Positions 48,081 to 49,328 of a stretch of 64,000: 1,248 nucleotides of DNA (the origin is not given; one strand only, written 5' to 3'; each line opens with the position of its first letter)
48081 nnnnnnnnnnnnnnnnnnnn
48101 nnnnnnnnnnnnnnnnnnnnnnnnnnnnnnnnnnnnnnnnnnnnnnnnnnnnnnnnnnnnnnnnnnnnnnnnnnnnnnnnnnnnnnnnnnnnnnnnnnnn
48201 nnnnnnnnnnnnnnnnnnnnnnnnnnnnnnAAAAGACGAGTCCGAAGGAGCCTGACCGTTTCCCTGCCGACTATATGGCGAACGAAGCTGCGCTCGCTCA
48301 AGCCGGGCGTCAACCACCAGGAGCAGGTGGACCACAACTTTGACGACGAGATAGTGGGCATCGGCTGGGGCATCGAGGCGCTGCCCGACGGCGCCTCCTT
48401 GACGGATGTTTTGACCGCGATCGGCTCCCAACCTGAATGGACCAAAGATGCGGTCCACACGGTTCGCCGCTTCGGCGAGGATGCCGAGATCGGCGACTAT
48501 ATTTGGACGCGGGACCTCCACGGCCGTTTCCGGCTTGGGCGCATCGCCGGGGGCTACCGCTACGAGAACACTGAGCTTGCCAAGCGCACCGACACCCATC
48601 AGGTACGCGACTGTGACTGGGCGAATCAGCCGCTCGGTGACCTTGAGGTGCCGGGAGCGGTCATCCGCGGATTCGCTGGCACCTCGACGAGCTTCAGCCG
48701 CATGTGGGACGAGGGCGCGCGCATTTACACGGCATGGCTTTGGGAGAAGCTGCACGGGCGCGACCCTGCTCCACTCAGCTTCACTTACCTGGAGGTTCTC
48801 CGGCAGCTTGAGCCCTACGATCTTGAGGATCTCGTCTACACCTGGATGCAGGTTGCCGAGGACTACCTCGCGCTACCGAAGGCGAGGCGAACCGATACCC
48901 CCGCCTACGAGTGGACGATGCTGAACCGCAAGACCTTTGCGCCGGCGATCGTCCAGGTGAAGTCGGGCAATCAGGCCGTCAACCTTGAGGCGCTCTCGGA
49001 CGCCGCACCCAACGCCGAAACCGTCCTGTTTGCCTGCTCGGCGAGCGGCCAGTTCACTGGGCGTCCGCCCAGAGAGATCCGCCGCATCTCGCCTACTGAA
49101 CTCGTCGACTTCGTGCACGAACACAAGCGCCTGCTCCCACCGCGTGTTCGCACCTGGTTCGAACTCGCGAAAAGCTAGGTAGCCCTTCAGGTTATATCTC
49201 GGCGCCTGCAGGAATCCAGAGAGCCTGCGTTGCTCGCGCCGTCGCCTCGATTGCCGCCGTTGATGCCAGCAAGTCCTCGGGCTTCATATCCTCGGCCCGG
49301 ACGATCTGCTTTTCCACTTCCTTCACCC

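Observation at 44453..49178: KAP transmembrane NTPase in a three-gene operon with a 740-aa helical partner and an Mrr-like nuclease: candidate undescribed defence system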

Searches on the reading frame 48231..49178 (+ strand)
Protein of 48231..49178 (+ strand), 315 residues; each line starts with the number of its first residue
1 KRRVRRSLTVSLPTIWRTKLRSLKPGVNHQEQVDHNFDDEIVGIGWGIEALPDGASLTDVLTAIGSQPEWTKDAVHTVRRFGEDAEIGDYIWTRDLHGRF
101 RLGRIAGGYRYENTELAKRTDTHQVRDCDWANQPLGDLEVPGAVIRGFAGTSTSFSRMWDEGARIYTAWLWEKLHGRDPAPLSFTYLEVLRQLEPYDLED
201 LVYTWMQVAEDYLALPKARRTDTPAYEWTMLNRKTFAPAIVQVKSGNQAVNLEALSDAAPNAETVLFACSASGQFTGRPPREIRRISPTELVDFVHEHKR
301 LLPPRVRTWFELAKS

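Call 7: search_protein_families(library=pfam, proteins=[window:48231-49178:+], max_evalue=0.01)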
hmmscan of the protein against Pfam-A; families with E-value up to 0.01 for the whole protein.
window:48231-49178:+ (315 aa): 0 families

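Call 8: search_protein_families(library=padloc, proteins=[window:48231-49178:+], max_evalue=0.01)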
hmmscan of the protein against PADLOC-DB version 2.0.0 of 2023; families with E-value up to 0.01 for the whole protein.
window:48231-49178:+ (315 aa): 3 families
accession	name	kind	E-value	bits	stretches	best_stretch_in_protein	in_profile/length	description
PDLC04816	PDC-S02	-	4.4e-55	185.3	1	14-313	2-294/299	-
PDLC04819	PDC-S02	-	1.4e-05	22.6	0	34-132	18-121/334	-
PDLC04815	PDC-S02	-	0.0018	15.6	0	29-134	11-120/346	-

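Call 10: search_protein_families(library=ncbifam, proteins=[window:48231-49178:+], max_evalue=0.01)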
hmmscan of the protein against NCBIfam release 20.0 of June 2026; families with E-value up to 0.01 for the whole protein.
window:48231-49178:+ (315 aa): 0 families

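Call 23: find_homologous_proteins(query=window:48273-49175:+)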
Query window:48273-49175:+ (301 aa): 144 proteins with E <= 0.001 among 3165 candidates; the best 120 are listed.
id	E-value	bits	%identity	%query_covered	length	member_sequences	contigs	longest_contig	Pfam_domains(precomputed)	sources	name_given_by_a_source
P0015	5.9e-189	645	92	100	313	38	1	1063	PF28530.1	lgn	-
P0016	6.6e-184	628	89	100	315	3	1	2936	PF28530.1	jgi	jgi:hypothetical protein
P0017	1.7e-183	627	90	100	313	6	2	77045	PF28530.1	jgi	jgi:hypothetical protein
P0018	3.0e-182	623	89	100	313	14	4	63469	PF28530.1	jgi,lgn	jgi:hypothetical protein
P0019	3.2e-182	623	89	99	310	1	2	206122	PF28530.1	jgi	jgi:hypothetical protein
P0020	3.3e-182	623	89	99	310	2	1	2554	PF28530.1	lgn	-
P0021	1.1e-181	621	88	99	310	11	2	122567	PF28530.1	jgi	jgi:hypothetical protein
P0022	9.0e-181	618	88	100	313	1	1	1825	PF28530.1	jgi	jgi:hypothetical protein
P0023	2.1e-180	617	88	100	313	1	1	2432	PF28530.1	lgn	-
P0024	2.3e-180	617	89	99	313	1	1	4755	PF28530.1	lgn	-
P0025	3.7e-180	616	90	98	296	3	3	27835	PF28530.1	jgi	jgi:hypothetical protein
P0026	4.0e-180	616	88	99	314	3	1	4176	PF28530.1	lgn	-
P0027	5.3e-180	616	89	99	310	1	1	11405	PF28530.1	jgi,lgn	jgi:hypothetical protein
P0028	2.0e-179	614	88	100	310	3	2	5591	PF28530.1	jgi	jgi:hypothetical protein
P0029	2.7e-178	610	88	99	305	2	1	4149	PF28530.1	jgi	jgi:hypothetical protein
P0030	5.0e-178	609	87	99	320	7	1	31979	PF28530.1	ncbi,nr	ncbi:MAG TPA: hypothetical protein VJU14_08630 [Solirubrobacterales bacterium]|nr:hypothetical prote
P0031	4.8e-177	606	87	99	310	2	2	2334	PF28530.1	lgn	-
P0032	2.7e-172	590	84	100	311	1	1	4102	PF28530.1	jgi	-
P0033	4.4e-167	573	80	100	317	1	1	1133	PF28530.1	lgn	-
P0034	1.8e-165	568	81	100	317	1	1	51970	PF28530.1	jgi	jgi:hypothetical protein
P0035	6.4e-164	563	80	100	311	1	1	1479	PF28530.1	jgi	jgi:hypothetical protein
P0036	9.9e-157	539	77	100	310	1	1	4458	PF28530.1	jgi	jgi:hypothetical protein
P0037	1.8e-156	538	78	100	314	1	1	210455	PF28530.1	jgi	jgi:hypothetical protein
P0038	1.2e-152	526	77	100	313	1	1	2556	PF28530.1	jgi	jgi:hypothetical protein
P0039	5.7e-136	471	70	100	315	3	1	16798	PF28530.1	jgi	jgi:hypothetical protein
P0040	7.0e-136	471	69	100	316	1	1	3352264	PF28530.1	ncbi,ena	-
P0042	4.0e-134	465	69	99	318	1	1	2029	PF28530.1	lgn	-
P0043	4.5e-134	465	68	100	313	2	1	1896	PF28530.1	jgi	jgi:hypothetical protein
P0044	5.0e-134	465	69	100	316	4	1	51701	PF28530.1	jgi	jgi:hypothetical protein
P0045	5.6e-134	464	67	99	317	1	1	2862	PF28530.1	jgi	jgi:hypothetical protein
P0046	7.1e-134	464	67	100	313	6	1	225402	PF28530.1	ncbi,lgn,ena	-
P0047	1.5e-132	460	68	100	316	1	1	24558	PF28530.1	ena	-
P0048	2.2e-132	459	67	99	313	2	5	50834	PF28530.1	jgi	-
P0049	7.3e-132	457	68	100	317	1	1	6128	PF28530.1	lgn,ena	-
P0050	1.0e-131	457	67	100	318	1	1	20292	PF28530.1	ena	-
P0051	1.4e-131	457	69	100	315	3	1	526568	PF28530.1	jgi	jgi:hypothetical protein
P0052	2.6e-131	456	66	100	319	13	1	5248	PF28530.1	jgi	jgi:hypothetical protein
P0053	3.8e-131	455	68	100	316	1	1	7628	PF28530.1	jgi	jgi:hypothetical protein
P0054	1.0e-130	454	67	100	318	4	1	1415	PF28530.1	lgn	-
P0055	4.9e-130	451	68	100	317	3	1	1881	PF28530.1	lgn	-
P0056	3.7e-129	449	66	100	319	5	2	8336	PF28530.1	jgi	jgi:hypothetical protein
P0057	4.8e-128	445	91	70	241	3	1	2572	PF28530.1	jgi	jgi:hypothetical protein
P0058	6.3e-128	445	66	100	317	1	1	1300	PF28530.1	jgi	jgi:hypothetical protein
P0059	2.6e-127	443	65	100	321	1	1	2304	PF28530.1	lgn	-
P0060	3.3e-127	442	65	100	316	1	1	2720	PF28530.1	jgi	jgi:hypothetical protein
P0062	4.5e-126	438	66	100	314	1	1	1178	PF28530.1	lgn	-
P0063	4.5e-126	438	65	100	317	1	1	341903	PF28530.1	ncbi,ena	-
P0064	5.9e-126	438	65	100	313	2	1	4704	PF28530.1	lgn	-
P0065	6.3e-126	438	67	96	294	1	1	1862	PF28530.1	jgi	jgi:hypothetical protein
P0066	1.0e-124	434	66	99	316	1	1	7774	PF28530.1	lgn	-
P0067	2.3e-124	433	65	100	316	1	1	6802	PF28530.1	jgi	jgi:hypothetical protein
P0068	3.8e-123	429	65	98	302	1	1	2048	PF28530.1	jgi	jgi:hypothetical protein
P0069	1.2e-122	427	64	100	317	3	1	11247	PF28530.1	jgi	jgi:hypothetical protein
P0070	1.5e-122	427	63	100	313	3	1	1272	PF28530.1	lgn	-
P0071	1.9e-122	427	65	99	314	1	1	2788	PF28530.1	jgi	jgi:hypothetical protein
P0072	3.1e-122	426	64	100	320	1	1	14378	PF28530.1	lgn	-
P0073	3.6e-122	426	63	100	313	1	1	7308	PF28530.1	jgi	jgi:hypothetical protein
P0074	2.8e-121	423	64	95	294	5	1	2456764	PF28530.1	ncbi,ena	-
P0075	1.2e-119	417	63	99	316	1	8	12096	PF28530.1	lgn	-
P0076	9.5e-119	414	62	100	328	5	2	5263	PF28530.1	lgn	-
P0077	4.8e-118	412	63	100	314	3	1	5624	PF28530.1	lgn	-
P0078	1.6e-117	410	62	100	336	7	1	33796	PF28530.1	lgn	-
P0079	1.1e-114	401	63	94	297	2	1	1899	PF28530.1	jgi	jgi:hypothetical protein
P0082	3.4e-105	370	67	77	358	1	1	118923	PF28530.1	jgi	jgi:hypothetical protein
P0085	7.2e-97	343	53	100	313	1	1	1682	PF28530.1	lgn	-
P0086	1.1e-96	342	54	100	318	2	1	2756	PF28530.1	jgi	-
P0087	1.4e-96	342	52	99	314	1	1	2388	PF28530.1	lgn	-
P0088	1.5e-95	338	53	99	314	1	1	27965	PF28530.1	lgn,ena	-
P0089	7.6e-95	336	53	100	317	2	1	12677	PF28530.1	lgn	-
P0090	1.1e-94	335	52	100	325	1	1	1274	PF28530.1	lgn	-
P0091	4.9e-94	333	52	99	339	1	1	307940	PF28530.1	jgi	jgi:hypothetical protein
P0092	5.7e-94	333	53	99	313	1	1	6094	PF28530.1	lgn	-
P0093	8.4e-94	332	53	98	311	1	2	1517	PF28530.1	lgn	-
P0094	2.3e-93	331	51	100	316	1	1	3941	PF28530.1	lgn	-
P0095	3.2e-93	331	52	100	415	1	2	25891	PF28530.1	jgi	jgi:hypothetical protein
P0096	8.5e-93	329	52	99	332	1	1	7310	PF28530.1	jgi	jgi:hypothetical protein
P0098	2.2e-92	328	52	100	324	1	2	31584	PF28530.1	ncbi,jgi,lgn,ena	-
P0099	2.7e-92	328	53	100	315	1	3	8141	PF28530.1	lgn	-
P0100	4.8e-92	327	53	99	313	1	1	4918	PF28530.1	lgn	-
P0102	6.3e-92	326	52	100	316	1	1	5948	PF28530.1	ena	-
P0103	2.1e-91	325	51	99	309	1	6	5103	PF28530.1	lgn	-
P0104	6.0e-91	323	53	99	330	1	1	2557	PF28530.1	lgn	-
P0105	2.8e-90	321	51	99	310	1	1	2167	PF28530.1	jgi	jgi:hypothetical protein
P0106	3.3e-90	321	49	100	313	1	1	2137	PF28530.1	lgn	-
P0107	3.8e-90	320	51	99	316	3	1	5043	PF28530.1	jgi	jgi:hypothetical protein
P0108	8.3e-90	319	51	99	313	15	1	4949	PF28530.1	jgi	jgi:hypothetical protein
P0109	1.2e-89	319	50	100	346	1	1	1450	PF28530.1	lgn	-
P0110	1.6e-89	318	51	100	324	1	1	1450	PF28530.1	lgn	-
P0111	2.7e-89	318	50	100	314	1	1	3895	PF28530.1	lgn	-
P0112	3.8e-89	317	51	99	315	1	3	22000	PF28530.1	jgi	jgi:hypothetical protein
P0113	2.5e-88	314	51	100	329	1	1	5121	PF28530.1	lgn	-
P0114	2.5e-88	314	49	100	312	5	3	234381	PF28530.1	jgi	jgi:hypothetical protein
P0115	3.6e-88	314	50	100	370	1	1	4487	PF28530.1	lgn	-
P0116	4.2e-88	314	51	99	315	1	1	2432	PF28530.1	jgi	jgi:hypothetical protein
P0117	4.5e-88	314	50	100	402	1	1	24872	PF28530.1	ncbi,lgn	ncbi:MAG: hypothetical protein WB998_07480 [Solirubrobacteraceae bacterium]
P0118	7.3e-88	313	50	100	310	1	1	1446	PF28530.1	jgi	jgi:hypothetical protein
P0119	4.0e-87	310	50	99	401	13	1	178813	PF28530.1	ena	-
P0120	1.3e-86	309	48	100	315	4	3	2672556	PF28530.1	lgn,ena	-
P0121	1.3e-86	309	50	100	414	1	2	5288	PF28530.1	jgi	jgi:hypothetical protein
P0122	3.0e-86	308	51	99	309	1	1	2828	PF28530.1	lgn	-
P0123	3.7e-86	307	51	96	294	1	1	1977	PF28530.1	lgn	-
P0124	2.3e-85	305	49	99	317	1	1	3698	PF28530.1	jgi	jgi:hypothetical protein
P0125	4.3e-85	304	50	99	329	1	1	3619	PF28530.1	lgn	-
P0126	9.8e-85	303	51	100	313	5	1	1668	PF28530.1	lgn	-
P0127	2.5e-84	301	50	99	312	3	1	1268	PF28530.1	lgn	-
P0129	4.9e-84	300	53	91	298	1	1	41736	PF28530.1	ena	-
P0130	5.4e-84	300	50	100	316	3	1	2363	PF28530.1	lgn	-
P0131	9.8e-84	299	50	100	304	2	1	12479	PF28530.1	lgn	-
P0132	3.8e-83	297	48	99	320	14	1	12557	PF28530.1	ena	-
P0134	1.1e-81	293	48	99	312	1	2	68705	PF28530.1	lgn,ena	-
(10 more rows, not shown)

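Call 30: find_related_loci(query=A2, collection=genome_contigs, flank=8000)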
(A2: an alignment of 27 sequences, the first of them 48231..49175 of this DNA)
Query A2 (315 aa) in genome_contigs; peptide patterns used: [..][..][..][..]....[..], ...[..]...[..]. (x = any residue, [..] = any of these).
42 stretches matched a pattern; 31 encode a relative of the query (tblastn E <= 1e-3); 29 distinct loci.
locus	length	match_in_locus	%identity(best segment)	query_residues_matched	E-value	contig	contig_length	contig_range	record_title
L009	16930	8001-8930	89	6-313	0e+0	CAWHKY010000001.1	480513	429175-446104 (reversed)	MAG: uncultured Solirubrobacterales bacterium isolate MFD02416.bin.2.208 genome assembly, contig: contig_38604, whole ge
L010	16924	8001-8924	92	7-314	0e+0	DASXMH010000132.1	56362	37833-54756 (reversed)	MAG TPA_asm: Solirubrobacterales bacterium isolate SMAG_U5323 k141_1269558, whole genome shotgun sequence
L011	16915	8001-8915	91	10-314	3e-178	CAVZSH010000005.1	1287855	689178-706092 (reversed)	MAG: uncultured Solirubrobacterales bacterium isolate MFD00731.bin.1.162 genome assembly, contig: contig_19302, whole ge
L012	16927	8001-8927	86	5-313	1e-172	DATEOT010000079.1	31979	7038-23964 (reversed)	MAG TPA_asm: Solirubrobacterales bacterium isolate SMAG_U9002 k141_1683842, whole genome shotgun sequence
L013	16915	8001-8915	69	13-315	3e-139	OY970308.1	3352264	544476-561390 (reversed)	MAG: uncultured Solirubrobacteraceae bacterium isolate MFD02134.bin.c.2 genome assembly, chromosome: 1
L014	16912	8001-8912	66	13-314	7e-138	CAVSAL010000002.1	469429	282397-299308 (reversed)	MAG: uncultured Actinomycetota bacterium isolate MFD05512.bin.2.49 genome assembly, contig: contig_1042, whole genome sh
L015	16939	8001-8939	66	6-314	1e-137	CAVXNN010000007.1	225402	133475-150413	MAG: uncultured Actinomycetes bacterium isolate MFD01721.bin.2.121 genome assembly, contig: contig_40075, whole genome s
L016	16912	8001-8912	65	13-314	2e-130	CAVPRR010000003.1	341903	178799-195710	MAG: uncultured Solirubrobacterales bacterium isolate MFD10007.bin.1.200 genome assembly, contig: contig_16296, whole ge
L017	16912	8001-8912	65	13-314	7e-127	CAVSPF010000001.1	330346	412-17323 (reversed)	MAG: uncultured Solirubrobacterales bacterium isolate MFD01299.bin.1.182 genome assembly, contig: contig_103270, whole g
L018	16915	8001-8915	62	13-315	1e-122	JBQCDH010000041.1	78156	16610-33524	MAG: Solirubrobacterales bacterium isolate bin097 k141_341061, whole genome shotgun sequence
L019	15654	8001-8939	53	4-313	4e-101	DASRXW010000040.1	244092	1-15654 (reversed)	MAG TPA_asm: Conexibacter sp. isolate SMAG_U12928 k141_1195300, whole genome shotgun sequence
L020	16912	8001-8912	53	12-314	5e-99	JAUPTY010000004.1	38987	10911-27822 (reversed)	MAG: Actinomycetota bacterium isolate erpe_2018_sw_6hr_WHONDRS-SW48-000087_A_bin.76 scaffold_174, whole genome shotgun s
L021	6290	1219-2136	52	11-315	4e-98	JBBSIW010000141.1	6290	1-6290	MAG: Solirubrobacterales bacterium isolate LS3_sbin.8 LS3_sbin.8_K_323611_L_6290_cov_91.1592, whole genome shotgun seque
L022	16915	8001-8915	49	11-314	2e-93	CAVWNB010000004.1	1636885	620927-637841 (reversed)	MAG: uncultured Solirubrobacteraceae bacterium isolate MFD00991.bin.2.103 genome assembly, contig: contig_6860, whole ge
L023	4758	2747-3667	50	10-313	8e-93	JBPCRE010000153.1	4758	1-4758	MAG: Thermoleophilaceae bacterium isolate TH_ant_mag_226 k127_944134, whole genome shotgun sequence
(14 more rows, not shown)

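Call 39: predict_structure(alignment_id=A2)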
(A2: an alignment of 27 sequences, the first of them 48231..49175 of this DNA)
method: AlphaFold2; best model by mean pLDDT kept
length: 315 residues; sequences in the alignment: 27
mean_pLDDT: 88.6   pTM: 0.82
mean pLDDT of the five models: 88.6, 86.7, 86.4, 85.4, 85.4
residues with pLDDT >= 90: 208; 70-90: 80; 50-70: 13; < 50: 14
segments of 3 or more residues with pLDDT < 50: 1-8, 222-225
pLDDT, mean of each block of 10 residues (from residue 1): 46 91 91 96 92 98 91 91 97 92 98 96 97 90 84 80 90 90 88 88 94 70 56 92 91 91 94 96 96 95 89 77
secondary structure, 60 per line:
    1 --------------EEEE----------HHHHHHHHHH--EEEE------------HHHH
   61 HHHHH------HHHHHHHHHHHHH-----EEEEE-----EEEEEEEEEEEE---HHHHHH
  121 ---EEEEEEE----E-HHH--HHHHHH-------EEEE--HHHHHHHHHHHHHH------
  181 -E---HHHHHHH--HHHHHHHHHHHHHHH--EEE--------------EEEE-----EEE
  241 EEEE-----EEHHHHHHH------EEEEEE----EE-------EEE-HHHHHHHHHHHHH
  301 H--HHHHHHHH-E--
elements in order: E15-18 H29-38 E41-44 H57-65 H72-84 E90-94 E100-111 H115-120 E124-130 H142-147 E155-158 H161-174 H186-192 H195-209 E212-214 E229-232 E238-244 H252-258 E265-270 E284-286 H288-301 H304-311

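Call 43: fold_search(model_id=the predicted structure, library=pdb)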
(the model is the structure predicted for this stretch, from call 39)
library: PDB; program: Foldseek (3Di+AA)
matches with E <= 10: 470; with E <= 0.001: 0
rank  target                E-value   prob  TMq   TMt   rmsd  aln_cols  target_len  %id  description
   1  4u8t_A                4.0e-03  0.98  0.24  0.43   8.6       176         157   12  Crystal structure of YTH domain of Zygosaccharomyces rouxii MRB1 protein in complex with N6-Methyladenosine RNA (released 2014-09-10)
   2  4f0q_D                5.2e-03  0.30  0.20  0.16  19.2       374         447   10  MspJI Restriction Endonuclease - P21 Form (released 2012-08-08)
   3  4u8t_C                6.6e-03  0.96  0.25  0.44   8.8       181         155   11  Crystal structure of YTH domain of Zygosaccharomyces rouxii MRB1 protein in complex with N6-Methyladenosine RNA (released 2014-09-10)
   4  1fok_A                1.4e-02  0.35  0.23  0.14  16.1       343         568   11  STRUCTURE OF RESTRICTION ENDONUCLEASE FOKI BOUND TO DNA (released 1997-12-03)
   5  7z8p_A                1.7e-02  0.99  0.29  0.55   6.0       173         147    9  Crystal structure of YTHDF2 with compound ZA_166 (released 2022-03-30)
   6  7z93_A                1.7e-02  0.98  0.29  0.55   7.2       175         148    8  Crystal structure of YTHDF2 with compound YLI_DF_022 (released 2022-03-30)
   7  6fpx_E                2.0e-02  0.98  0.29  0.46   6.8       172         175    9  Structure of S. pombe Mmi1 in complex with 11-mer RNA (released 2018-05-09)
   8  2czr                  2.6e-02  0.95  0.19  0.25   6.4       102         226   12  Crystal structure of TBP-interacting protein (Tk-TIP26) and implications for its inhibition mechanism of the interaction (released 2006-02-14)
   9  9szp_A                3.0e-02  0.98  0.30  0.60   5.0       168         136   12  Crystal structure of the human YTHDC2 YTH domain in complex with m6A DNA (released 2026-04-01)
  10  5h8a_C                3.6e-02  0.92  0.27  0.43   7.2       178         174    9  Mmi1 YTH domain (released 2016-01-13)
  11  5h8a_B                5.2e-02  0.90  0.27  0.44   7.0       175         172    8  Mmi1 YTH domain (released 2016-01-13)
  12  5o8m_C                8.9e-02  0.82  0.26  0.53   7.1       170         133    9  Crystal structure of the MmI1 YTH domain (released 2018-04-25)
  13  6yex_B                8.9e-02  0.54  0.29  0.30  17.2       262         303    7  VcaM4I restriction endonuclease in the absence of DNA (released 2020-12-16)
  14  2fok_A                1.1e-01  0.44  0.22  0.14  10.2       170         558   16  STRUCTURE OF RESTRICTION ENDONUCLEASE FOKI (released 1998-06-17)
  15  2fok_B                1.1e-01  0.30  0.23  0.14  12.4       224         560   14  STRUCTURE OF RESTRICTION ENDONUCLEASE FOKI (released 1998-06-17)
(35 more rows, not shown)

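Call 63: search_solved_structures(query=A2, max_evalue=10)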
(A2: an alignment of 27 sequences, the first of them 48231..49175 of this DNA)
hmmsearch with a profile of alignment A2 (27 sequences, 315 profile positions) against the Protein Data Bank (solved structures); distinct sequences matched with E-value up to 10: 0.

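Call 86: search_protein_families(library=pfam, proteins=[L010:8947-9570:-], max_evalue=0.01)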
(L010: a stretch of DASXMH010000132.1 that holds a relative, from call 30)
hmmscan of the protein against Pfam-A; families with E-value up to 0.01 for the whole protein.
L010:8947-9570:- (208 aa): 0 families

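Call 87: search_protein_families(library=padloc, proteins=[L010:8947-9570:-], max_evalue=0.001)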
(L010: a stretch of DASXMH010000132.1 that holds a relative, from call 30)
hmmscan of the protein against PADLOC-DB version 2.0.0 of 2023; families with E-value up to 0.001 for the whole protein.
L010:8947-9570:- (208 aa): 0 families
